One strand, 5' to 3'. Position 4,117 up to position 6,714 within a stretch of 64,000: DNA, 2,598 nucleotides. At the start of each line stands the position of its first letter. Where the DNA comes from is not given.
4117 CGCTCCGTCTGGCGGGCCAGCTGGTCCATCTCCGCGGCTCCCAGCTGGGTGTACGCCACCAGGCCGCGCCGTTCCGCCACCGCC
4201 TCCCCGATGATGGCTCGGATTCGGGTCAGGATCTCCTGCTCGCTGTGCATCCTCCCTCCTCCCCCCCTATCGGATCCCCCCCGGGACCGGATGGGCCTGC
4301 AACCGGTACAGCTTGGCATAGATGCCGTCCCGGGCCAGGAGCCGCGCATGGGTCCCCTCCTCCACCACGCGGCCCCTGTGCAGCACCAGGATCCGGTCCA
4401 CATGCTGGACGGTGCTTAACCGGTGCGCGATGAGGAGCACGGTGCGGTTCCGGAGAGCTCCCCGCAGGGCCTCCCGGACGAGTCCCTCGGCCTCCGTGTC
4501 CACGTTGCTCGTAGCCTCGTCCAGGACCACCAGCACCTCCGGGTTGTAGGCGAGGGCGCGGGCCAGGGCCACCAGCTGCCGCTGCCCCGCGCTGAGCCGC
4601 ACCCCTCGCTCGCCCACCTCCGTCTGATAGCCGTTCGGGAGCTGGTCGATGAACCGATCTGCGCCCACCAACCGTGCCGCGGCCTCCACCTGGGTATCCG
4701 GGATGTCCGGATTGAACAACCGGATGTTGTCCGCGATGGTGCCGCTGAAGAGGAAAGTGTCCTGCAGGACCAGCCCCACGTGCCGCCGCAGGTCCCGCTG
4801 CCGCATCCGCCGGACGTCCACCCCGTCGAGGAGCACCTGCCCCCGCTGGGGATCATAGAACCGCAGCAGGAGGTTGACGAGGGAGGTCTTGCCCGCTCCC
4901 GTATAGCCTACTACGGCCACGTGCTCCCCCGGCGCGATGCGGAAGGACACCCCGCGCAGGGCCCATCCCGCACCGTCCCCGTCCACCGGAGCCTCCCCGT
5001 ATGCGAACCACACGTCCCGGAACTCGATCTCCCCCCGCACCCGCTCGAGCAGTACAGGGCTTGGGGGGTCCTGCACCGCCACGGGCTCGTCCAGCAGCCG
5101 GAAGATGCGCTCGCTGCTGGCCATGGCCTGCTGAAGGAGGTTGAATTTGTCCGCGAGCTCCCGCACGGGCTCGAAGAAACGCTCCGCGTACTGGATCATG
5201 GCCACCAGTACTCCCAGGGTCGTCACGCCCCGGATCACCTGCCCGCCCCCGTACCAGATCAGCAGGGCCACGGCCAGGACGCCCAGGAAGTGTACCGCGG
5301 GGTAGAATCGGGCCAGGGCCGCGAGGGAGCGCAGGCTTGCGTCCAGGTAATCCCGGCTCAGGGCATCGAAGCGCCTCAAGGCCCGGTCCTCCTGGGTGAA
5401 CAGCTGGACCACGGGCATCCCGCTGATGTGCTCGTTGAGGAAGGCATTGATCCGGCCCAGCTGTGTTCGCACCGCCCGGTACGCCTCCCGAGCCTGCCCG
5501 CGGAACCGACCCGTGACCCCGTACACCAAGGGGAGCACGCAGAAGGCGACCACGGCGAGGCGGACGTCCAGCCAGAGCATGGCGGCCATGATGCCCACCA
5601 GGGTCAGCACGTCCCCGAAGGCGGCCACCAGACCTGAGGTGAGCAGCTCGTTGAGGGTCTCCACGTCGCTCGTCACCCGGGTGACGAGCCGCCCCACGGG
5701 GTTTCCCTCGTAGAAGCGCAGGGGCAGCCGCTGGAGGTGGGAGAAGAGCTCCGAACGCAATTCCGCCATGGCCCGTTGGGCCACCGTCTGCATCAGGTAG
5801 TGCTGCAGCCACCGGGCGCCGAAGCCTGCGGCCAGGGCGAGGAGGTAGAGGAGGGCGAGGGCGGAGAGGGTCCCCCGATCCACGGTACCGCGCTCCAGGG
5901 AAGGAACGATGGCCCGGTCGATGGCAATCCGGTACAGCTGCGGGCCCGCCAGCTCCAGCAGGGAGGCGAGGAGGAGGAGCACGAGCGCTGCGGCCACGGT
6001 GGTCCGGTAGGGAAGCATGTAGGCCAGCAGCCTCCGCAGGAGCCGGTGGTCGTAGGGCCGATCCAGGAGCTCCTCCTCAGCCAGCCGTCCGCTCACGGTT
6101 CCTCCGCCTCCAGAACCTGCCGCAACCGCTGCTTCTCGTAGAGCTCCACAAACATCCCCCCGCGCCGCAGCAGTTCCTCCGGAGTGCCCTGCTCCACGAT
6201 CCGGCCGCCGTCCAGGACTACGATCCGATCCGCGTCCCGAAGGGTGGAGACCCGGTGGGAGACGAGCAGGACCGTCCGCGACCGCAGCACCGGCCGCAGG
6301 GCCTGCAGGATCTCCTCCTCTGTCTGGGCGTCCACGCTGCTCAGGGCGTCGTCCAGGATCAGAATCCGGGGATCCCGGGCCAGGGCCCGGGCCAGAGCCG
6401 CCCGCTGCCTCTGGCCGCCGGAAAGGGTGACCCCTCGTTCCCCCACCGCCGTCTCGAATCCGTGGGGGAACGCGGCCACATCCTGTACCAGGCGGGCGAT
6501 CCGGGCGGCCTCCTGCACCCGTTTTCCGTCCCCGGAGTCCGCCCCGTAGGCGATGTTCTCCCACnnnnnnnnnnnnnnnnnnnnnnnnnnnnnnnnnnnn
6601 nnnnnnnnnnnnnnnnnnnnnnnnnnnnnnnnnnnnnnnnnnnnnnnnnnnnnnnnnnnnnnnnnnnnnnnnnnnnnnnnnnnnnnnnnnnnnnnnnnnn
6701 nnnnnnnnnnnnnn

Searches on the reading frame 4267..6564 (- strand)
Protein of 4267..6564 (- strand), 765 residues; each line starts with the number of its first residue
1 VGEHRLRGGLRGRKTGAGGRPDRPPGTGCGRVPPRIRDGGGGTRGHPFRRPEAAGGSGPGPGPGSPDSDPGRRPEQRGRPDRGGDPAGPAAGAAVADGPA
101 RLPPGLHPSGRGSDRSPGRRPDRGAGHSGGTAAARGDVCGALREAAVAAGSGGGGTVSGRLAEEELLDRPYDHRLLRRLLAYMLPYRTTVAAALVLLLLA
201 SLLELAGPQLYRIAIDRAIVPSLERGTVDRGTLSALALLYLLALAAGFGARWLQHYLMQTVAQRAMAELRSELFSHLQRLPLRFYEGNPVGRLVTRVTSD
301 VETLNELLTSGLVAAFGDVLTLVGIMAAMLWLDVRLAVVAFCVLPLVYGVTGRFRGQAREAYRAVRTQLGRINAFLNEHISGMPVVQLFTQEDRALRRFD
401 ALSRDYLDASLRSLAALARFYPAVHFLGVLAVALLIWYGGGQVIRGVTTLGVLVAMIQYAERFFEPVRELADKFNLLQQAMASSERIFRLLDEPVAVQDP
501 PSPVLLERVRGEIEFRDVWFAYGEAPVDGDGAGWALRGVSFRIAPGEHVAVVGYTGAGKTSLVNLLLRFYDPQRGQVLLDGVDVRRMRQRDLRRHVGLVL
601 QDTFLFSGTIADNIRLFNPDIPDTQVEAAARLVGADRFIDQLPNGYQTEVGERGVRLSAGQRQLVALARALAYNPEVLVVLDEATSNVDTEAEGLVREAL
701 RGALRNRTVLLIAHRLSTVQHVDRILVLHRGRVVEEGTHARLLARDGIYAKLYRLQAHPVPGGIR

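Call 48: search_protein_families(library=pfam, proteins=[window:4267-6564:-], max_evalue=0.001)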
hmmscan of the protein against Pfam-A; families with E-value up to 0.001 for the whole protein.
window:4267-6564:- (765 aa): 4 families
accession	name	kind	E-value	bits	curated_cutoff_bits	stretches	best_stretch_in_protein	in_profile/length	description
PF00664.28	ABC_membrane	-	9.7e-52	176.8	28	1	192-467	3-274/274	ABC transporter transmembrane region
PF00005.33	ABC_tran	-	2.1e-28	100.1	25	1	536-686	1-137/137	ABC transporter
PF02463.25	SMC_N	-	6.6e-07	29.4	40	1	575-727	109-210/220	RecF/RecN/SMC N terminal domain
PF13191.12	AAA_16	-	0.00034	21.6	32.6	1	547-701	25-157/167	AAA ATPase domain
